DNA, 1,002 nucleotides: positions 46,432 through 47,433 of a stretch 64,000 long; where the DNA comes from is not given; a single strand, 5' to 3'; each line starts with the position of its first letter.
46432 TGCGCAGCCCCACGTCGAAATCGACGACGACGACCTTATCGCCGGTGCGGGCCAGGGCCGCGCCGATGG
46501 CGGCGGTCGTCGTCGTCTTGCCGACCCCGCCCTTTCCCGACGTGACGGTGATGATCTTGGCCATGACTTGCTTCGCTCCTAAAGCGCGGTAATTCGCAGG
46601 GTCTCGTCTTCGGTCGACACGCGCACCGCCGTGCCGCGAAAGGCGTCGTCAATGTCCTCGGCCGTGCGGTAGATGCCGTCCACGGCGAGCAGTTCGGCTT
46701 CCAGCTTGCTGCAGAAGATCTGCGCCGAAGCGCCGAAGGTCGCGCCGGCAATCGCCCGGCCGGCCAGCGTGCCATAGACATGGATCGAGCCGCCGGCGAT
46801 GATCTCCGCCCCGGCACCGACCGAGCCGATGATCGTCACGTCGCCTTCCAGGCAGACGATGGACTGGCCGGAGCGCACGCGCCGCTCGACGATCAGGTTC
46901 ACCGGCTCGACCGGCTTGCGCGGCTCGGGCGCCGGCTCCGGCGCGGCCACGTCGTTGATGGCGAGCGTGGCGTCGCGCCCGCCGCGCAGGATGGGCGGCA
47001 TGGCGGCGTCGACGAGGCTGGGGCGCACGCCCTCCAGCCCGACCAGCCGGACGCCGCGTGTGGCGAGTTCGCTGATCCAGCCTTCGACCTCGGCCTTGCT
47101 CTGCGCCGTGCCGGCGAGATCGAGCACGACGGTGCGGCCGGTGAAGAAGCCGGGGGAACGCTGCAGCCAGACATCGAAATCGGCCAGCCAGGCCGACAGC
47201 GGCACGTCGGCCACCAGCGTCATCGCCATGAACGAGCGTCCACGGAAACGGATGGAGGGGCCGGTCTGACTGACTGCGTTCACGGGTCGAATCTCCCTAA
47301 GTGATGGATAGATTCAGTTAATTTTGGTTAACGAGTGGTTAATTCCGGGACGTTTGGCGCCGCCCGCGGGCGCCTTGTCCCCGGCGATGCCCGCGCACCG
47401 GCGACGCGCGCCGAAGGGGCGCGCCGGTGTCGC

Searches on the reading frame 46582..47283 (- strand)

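Call 11: search_protein_families(library=pfam, proteins=[window:46582-47283:-], max_evalue=0.001)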
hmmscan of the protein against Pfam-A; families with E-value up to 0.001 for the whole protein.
window:46582-47283:- (234 aa): 3 families
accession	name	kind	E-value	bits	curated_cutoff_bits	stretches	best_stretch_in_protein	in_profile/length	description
PF03775.22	MinC_C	-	3e-26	91.8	33.2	1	131-231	1-101/102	Septum formation inhibitor MinC, C-terminal domain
PF03961.19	FapA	-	0.00023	21.3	31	1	129-187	21-69/272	Flagellar Assembly Protein A beta solenoid domain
PF05209.18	MinC_N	-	0.0004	20.8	27.3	1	11-79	1-70/71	Septum formation inhibitor MinC, N-terminal domain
